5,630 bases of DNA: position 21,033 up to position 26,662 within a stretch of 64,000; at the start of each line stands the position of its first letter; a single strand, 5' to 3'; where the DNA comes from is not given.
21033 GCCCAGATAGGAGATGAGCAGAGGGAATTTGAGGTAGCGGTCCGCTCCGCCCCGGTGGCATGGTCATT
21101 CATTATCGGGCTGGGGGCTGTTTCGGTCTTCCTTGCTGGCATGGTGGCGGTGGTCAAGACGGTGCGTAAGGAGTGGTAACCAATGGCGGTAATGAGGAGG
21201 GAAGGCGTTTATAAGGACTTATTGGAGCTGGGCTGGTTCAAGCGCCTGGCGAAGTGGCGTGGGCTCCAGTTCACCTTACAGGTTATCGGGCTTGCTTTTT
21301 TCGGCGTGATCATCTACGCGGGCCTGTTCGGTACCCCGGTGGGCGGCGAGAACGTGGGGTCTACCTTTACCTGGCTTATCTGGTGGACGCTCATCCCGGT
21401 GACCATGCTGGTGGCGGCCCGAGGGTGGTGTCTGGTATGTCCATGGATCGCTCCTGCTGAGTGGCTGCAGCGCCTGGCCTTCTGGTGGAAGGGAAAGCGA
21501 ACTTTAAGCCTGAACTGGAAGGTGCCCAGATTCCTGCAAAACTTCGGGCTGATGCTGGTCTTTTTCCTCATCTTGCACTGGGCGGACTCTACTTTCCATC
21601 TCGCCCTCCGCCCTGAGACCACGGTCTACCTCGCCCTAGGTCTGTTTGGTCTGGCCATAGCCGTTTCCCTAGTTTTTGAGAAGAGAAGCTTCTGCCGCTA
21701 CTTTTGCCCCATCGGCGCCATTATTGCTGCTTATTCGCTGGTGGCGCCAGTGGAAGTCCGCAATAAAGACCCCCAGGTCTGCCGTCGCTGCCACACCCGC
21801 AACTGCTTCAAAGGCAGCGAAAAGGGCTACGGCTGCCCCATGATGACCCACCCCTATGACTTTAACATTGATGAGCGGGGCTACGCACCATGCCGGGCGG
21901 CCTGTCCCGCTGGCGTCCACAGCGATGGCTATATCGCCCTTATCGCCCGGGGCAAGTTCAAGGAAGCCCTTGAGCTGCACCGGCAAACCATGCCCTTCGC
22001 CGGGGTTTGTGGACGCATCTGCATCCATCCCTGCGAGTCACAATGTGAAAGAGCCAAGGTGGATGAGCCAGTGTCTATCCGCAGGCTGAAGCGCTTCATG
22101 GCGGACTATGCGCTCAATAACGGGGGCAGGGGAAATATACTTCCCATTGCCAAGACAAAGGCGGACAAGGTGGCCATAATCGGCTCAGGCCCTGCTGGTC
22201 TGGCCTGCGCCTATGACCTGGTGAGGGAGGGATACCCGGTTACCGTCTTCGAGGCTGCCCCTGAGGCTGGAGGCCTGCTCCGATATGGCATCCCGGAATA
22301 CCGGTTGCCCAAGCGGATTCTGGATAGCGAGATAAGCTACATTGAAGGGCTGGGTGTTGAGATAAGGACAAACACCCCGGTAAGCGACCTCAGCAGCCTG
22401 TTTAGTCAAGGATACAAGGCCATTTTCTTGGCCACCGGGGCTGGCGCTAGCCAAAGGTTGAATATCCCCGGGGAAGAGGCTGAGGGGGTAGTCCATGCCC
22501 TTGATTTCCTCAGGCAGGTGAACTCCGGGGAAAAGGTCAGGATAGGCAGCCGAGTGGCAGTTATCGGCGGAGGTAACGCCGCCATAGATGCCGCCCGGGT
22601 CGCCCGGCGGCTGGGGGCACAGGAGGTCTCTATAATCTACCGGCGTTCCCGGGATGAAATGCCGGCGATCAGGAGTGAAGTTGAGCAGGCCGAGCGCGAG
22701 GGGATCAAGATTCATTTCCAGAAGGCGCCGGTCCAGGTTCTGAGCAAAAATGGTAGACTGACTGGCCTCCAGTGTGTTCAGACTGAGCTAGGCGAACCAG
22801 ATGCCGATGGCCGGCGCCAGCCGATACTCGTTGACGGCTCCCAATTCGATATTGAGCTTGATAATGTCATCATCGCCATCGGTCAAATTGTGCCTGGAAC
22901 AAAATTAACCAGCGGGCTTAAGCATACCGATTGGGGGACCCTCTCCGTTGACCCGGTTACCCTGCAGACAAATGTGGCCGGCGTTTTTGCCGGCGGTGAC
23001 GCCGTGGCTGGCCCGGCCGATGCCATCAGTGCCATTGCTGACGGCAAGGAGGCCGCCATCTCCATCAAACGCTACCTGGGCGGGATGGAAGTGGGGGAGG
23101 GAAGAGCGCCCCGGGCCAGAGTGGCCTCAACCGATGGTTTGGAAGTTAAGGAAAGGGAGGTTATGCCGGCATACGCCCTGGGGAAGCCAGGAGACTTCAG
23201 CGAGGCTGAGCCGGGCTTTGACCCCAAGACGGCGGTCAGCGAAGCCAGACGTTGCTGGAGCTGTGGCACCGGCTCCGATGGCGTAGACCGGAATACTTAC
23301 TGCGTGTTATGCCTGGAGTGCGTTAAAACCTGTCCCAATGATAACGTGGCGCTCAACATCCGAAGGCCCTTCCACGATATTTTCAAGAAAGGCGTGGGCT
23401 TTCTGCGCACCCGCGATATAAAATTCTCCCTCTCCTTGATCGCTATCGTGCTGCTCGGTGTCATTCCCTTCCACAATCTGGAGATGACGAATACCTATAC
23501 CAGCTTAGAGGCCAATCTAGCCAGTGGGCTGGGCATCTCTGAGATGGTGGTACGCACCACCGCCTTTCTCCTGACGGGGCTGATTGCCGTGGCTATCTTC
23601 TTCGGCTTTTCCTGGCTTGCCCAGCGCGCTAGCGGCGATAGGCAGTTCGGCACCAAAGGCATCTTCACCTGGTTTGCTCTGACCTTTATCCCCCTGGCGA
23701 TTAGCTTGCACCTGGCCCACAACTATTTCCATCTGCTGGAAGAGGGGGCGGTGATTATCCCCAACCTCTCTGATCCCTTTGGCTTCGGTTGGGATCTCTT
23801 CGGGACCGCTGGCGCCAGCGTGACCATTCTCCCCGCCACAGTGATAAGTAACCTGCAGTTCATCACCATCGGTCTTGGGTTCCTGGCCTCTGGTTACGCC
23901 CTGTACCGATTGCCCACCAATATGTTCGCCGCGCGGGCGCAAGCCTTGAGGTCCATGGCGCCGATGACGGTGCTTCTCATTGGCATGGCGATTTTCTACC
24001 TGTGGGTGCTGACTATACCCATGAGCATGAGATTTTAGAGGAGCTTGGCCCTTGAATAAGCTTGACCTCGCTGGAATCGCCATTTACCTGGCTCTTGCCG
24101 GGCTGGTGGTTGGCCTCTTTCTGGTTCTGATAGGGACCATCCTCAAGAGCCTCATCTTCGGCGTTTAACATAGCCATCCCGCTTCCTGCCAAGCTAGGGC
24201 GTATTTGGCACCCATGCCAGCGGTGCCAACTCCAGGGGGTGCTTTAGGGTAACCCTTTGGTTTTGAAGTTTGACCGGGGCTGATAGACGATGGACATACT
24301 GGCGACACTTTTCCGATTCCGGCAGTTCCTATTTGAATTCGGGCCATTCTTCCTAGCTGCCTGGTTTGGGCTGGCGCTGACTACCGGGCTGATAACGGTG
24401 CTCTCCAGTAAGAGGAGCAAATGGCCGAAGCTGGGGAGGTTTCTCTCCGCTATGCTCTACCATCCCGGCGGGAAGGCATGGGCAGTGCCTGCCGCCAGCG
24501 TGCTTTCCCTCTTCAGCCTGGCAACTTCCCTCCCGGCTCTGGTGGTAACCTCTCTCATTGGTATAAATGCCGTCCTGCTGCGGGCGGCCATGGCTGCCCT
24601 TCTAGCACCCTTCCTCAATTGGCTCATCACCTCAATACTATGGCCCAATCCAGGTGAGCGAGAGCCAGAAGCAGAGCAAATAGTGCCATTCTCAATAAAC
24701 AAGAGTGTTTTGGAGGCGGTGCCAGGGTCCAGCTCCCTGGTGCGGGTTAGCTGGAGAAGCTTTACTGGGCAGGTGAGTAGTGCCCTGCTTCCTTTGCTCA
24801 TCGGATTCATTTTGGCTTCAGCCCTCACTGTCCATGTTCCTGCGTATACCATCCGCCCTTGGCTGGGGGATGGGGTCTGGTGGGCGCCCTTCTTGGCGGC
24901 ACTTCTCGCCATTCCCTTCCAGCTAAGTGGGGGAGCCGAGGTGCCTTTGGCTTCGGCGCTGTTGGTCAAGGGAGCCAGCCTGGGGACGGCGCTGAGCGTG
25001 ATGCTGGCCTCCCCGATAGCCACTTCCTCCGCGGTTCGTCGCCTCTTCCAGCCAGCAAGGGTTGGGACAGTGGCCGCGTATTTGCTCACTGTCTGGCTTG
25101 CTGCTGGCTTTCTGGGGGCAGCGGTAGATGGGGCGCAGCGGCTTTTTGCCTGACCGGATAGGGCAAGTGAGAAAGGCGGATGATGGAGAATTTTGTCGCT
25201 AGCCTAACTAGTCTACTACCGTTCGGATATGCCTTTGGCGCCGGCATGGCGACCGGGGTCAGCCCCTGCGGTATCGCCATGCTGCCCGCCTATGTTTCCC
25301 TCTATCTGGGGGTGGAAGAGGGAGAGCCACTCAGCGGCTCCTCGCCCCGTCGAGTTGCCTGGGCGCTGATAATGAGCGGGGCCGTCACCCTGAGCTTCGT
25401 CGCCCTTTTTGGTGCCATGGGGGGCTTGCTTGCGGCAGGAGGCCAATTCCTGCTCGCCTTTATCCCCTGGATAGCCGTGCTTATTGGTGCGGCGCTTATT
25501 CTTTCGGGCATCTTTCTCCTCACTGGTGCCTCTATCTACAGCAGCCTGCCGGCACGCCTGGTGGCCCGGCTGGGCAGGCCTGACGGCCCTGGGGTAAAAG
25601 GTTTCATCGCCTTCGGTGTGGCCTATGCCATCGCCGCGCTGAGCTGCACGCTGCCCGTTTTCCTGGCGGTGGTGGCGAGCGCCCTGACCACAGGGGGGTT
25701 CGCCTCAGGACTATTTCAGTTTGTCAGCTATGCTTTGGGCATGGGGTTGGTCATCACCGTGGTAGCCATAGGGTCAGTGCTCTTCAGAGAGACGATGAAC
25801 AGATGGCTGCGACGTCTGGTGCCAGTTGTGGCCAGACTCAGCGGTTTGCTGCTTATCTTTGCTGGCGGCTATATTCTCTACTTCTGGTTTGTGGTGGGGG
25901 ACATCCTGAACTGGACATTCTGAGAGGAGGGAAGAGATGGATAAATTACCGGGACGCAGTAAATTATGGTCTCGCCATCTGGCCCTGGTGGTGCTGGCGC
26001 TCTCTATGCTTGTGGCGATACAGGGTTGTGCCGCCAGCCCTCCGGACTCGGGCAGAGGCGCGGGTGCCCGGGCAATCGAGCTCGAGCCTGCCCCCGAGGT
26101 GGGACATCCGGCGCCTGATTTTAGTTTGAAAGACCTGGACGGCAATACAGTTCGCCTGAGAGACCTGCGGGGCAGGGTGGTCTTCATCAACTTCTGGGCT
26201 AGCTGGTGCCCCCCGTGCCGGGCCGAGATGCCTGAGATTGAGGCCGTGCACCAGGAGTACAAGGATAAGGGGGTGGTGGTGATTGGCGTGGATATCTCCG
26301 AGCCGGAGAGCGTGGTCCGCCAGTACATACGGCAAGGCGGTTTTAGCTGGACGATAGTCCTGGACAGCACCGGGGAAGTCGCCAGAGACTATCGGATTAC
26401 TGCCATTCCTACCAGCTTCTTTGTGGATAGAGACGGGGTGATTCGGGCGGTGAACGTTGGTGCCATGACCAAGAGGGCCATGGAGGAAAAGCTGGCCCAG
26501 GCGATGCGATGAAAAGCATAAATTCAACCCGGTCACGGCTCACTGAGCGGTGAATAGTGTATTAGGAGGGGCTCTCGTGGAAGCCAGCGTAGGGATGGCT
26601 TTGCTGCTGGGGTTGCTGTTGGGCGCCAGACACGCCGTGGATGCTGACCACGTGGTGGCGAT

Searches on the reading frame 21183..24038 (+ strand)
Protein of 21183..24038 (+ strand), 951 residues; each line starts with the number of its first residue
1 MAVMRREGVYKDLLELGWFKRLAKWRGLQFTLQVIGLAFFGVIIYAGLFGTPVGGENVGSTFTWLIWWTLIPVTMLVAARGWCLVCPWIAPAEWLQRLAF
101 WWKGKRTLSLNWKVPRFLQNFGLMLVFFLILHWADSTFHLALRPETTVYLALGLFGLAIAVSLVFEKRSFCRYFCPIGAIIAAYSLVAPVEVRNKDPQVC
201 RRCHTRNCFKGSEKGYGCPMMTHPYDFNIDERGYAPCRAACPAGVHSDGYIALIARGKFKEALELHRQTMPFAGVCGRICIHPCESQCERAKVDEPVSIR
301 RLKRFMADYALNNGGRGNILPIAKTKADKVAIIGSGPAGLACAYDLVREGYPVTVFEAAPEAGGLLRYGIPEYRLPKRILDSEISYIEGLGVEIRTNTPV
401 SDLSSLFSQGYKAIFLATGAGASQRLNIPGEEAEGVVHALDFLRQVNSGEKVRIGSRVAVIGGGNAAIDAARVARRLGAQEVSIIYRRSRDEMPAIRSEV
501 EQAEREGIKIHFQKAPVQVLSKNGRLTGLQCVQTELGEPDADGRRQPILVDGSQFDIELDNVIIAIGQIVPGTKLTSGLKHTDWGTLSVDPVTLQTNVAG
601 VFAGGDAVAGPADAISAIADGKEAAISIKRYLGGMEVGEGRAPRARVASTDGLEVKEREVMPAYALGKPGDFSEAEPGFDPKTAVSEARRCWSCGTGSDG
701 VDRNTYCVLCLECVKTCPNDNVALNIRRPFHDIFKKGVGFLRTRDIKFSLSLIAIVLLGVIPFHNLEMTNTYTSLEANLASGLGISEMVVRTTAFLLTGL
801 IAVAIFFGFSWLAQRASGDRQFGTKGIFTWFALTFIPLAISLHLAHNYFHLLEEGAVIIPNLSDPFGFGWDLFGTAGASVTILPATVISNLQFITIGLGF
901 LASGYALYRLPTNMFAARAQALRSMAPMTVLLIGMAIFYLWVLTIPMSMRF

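Call 3: search_protein_families(library=pfam, proteins=[window:21183-24038:+], max_evalue=0.01)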
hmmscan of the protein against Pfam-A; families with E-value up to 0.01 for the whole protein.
window:21183-24038:+ (951 aa): 17 families
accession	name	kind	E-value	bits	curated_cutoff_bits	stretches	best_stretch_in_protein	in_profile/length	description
PF07992.20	Pyr_redox_2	-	3e-35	122.5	26.1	1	329-621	2-291/291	Pyridine nucleotide-disulphide oxidoreductase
PF14691.11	Fer4_20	-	5.3e-18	65.3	25.8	1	235-313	30-111/113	Dihydroprymidine dehydrogenase domain II, 4Fe-4S cluster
PF13738.12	Pyr_redox_3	-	3e-13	50.1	30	1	413-605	127-305/305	Pyridine nucleotide-disulphide oxidoreductase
PF00070.33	Pyr_redox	-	3.2e-12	47.2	22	2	457-528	1-76/82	Pyridine nucleotide-disulphide oxidoreductase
PF01266.30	DAO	-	1.4e-09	38.4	27.9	1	329-363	1-35/353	FAD dependent oxidoreductase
PF13450.12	NAD_binding_8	-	1e-08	35.8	21.9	1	332-367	1-36/68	NAD(P)-binding Rossmann-like domain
PF01262.27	AlaDh_PNT_C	-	2.4e-06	27.6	23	1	456-485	29-57/214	Alanine dehydrogenase/PNT, C-terminal domain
PF00890.30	FAD_binding_2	-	1.1e-05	25.3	20.4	1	330-364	2-36/414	FAD binding domain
PF01593.30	Amino_oxidase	-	1.6e-05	24.8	19.8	1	338-367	2-31/443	Flavin containing amine oxidoreductase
PF03486.20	HI0933_like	-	2.7e-05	24.2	50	1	329-363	2-36/244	HI0933-like protein Rossmann domain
PF12801.12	Fer4_5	-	3.2e-05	24.2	22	1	149-182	3-35/48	4Fe-4S binding domain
PF03807.23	F420_oxidored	-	0.00092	20.2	21.6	0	457-501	1-45/94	NADP oxidoreductase coenzyme F420-dependent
PF12831.13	FAD_oxidored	-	0.001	18.9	27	1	330-366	2-38/416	FAD dependent oxidoreductase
PF01946.23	Thi4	-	0.0013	18.5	26.2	1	329-364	19-55/235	Thi4 family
PF01134.28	GIDA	-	0.0015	18.1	22.1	0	329-356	1-28/391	Glucose inhibited division protein A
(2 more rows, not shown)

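Call 4: search_protein_families(library=ncbifam, proteins=[window:21183-24038:+], max_evalue=0.01)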
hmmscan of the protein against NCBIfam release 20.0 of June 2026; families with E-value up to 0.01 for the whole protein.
window:21183-24038:+ (951 aa): 85 families (the best 25 are shown)
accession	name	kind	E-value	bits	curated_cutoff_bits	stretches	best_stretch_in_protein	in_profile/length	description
NF009410.0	PRK12771.1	subfamily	1.9e-144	482.4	516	1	233-723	46-530/566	NAD(P)-binding protein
NF009454.0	PRK12814.1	equivalog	2.4e-131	439.2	916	1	235-695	102-573/657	putative NADPH-dependent glutamate synthase small subunit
NF009414.0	PRK12778.1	equivalog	1.6e-114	383.8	1103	1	236-632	338-749/752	bifunctional dihydroorotate dehydrogenase B NAD binding subunit/NADPH-dependent glutamate synthase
TIGR01316.1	gltA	equivalog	5.8e-106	355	471.75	1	233-632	34-449/449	NADPH-dependent glutamate synthase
TIGR03315.1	Se_ygfK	equivalog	7.1e-96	321.7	835.3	1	234-732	444-912/1012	putative selenate reductase subunit YgfK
NF010590.0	PRK13984.1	equivalog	1.2e-89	301.2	946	1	237-633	198-607/611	putative oxidoreductase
NF009413.0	PRK12775.1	equivalog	4.8e-89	299.4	1895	1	236-632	340-754/1006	putative trifunctional 2-polyprenylphenol hydroxylase/glutamate synthase subunit beta/ferritin domain-containing protein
TIGR01318.1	gltD_gamma_fam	subfamily_domain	1.7e-85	287.4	482.95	1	235-633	48-466/467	glutamate synthase, small subunit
NF009415.0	PRK12779.1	equivalog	4.6e-79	266.4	1519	1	232-629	205-623/944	putative bifunctional glutamate synthase subunit beta/2-polyprenylphenol hydroxylase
NF009408.0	PRK12769.1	equivalog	8.6e-79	265.3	1003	1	237-634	236-653/659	formate-dependent uric acid utilization protein AegA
NF009451.0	PRK12809.1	equivalog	4.5e-70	236.7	1154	1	235-627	217-629/639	formate-dependent uric acid utilization protein YgfT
NF009409.0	PRK12770.1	subfamily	1.2e-69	235.1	343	1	324-633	15-351/360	putative glutamate synthase subunit beta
TIGR01317.1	GOGAT_sm_gam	subfamily_domain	7.1e-60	203.2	447.7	1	237-634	52-480/485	glutamate synthase small subunit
NF045663.1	diclust_near_Sec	equivalog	1.2e-54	185.7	530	2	235-492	18-267/759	pyridine nucleotide-disulfide oxidoreductase/dicluster-binding protein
TIGR01292.1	TRX_reduct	equivalog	7.1e-19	67.7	343.45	1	454-632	140-300/300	thioredoxin-disulfide reductase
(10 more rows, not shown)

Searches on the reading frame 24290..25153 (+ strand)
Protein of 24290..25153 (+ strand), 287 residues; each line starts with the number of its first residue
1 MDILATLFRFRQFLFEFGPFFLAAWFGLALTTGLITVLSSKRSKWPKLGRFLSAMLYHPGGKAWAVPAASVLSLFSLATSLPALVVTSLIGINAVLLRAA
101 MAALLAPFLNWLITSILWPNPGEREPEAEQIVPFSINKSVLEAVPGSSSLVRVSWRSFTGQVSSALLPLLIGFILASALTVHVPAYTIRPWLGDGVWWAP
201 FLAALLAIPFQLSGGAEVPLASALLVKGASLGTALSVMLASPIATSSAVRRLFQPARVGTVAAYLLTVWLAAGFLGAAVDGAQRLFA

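Call 3: search_protein_families(library=pfam, proteins=[window:24290-25153:+], max_evalue=0.01)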
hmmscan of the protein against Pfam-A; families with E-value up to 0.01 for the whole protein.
window:24290-25153:+ (287 aa): 1 family
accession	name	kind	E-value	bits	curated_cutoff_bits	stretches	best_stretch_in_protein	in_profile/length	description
PF03773.19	ArsP_1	-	1.9e-09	37.6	32.3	1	85-272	103-285/294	Predicted permease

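Call 4: search_protein_families(library=ncbifam, proteins=[window:24290-25153:+], max_evalue=0.01)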
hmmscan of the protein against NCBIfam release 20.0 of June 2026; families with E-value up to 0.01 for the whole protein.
window:24290-25153:+ (287 aa): 1 family
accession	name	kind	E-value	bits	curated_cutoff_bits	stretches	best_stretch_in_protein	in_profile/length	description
NF033936.1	CuZnOut_SO0444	equivalog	1.4e-14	54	300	1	158-282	190-312/351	SO_0444 family Cu/Zn efflux transporter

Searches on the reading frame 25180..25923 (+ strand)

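Call 3: search_protein_families(library=pfam, proteins=[window:25180-25923:+], max_evalue=0.01)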
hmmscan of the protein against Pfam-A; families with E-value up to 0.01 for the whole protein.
window:25180-25923:+ (247 aa): 3 families
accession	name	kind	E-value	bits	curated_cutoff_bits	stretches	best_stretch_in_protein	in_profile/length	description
PF02683.22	DsbD_TM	-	2e-06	27.7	27.1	1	16-212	6-198/219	Cytochrome C biogenesis protein transmembrane domain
PF13386.12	DsbD_2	-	0.0075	16.6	24.9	0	75-223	51-198/199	Cytochrome C biogenesis protein transmembrane region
PF00822.25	PMP22_Claudin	-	0.0087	16.4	26.7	1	62-161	70-156/161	PMP-22/EMP/MP20/Claudin family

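Call 4: search_protein_families(library=ncbifam, proteins=[window:25180-25923:+], max_evalue=0.01)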
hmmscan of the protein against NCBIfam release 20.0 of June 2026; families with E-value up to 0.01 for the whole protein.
window:25180-25923:+ (247 aa): 0 families

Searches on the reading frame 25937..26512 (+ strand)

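Call 3: search_protein_families(library=pfam, proteins=[window:25937-26512:+], max_evalue=0.01)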
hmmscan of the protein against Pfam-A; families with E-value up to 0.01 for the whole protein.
window:25937-26512:+ (191 aa): 7 families
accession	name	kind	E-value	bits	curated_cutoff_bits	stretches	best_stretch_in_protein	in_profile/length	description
PF00578.27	AhpC-TSA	-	4.7e-35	120.7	26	1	55-171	1-123/124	AhpC/TSA family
PF08534.16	Redoxin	-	8.5e-34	116.9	26.6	1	55-187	2-145/148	Redoxin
PF13905.12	Thioredoxin_8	-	2.2e-14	54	27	1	79-167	1-92/94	Thioredoxin-like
PF00085.26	Thioredoxin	-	4.8e-13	49.4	23.5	1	80-130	19-68/103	Thioredoxin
PF13098.12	Thioredoxin_2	-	3.5e-10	40.6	27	1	79-186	5-104/104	Thioredoxin-like domain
PF00255.25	GSHPx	-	1.3e-07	31.5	27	1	61-118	3-59/108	Glutathione peroxidase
PF02630.20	SCO1-SenC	-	0.00083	19.8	22.8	1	60-119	2-66/134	SCO1/SenC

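Call 4: search_protein_families(library=ncbifam, proteins=[window:25937-26512:+], max_evalue=0.01)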
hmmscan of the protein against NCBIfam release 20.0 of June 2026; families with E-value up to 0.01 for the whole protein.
window:25937-26512:+ (191 aa): 23 families
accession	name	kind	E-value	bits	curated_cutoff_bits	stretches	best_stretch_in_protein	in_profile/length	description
NF002854.0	PRK03147.1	subfamily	6e-43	146.8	170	1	54-187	37-170/176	thiol-disulfide oxidoreductase ResA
NF041202.1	StoA_CxxC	exception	1.4e-26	93.3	210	1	60-184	34-159/163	endospore biogenesis thiol-disulfide oxidoreductase StoA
TIGR00385.1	dsbE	subfamily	4e-22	78.6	123.15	1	54-188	35-169/173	DsbE family thiol:disulfide interchange protein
NF041054.1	WAxxUGC_long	equivalog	1.1e-19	70.9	300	1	59-182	84-207/354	ResA-like WAxxUGC motif-containing protein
NF047696.1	ThlDiSintTplARhiz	equivalog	1.9e-18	67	230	1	58-169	76-193/219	thiol:disulfide interchange protein TlpA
TIGR01068.1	thioredoxin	equivalog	1.4e-15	57.3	96.8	2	80-130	15-64/101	thioredoxin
NF011941.0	PRK15412.1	equivalog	2.6e-14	53.2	359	1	43-186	30-172/185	thiol:disulfide interchange protein DsbE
TIGR02661.1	MauD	equivalog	3.4e-11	43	188.6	1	10-180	9-169/189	methylamine dehydrogenase accessory protein MauD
NF010625.0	PRK14018.1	equivalog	8.5e-11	41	522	1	77-181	54-164/521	bifunctional peptide-methionine (S)-S-oxide reductase MsrA/peptide-methionine (R)-S-oxide reductase MsrB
NF006960.0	PRK09437.1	equivalog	4.3e-10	39.7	140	1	55-154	6-105/156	thioredoxin-dependent thiol peroxidase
NF038285.1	deiodinase_rel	hypoth_equivalog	2.1e-09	37.3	250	1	49-115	172-240/347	deiodinase family protein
NF006898.0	PRK09381.1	equivalog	2.8e-09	37.3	138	1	81-149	23-88/109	thioredoxin TrxA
NF008229.0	PRK10996.1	equivalog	1.4e-08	34.6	125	1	81-122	54-94/141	thioredoxin TrxC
NF040769.1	SelL_rel_redox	subfamily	7.5e-07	29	120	1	58-156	2-102/173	SelL-related redox protein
TIGR01126.1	pdi_dom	equivalog_domain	8.1e-07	29.3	107.2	1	80-134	15-71/105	protein disulfide-isomerase domain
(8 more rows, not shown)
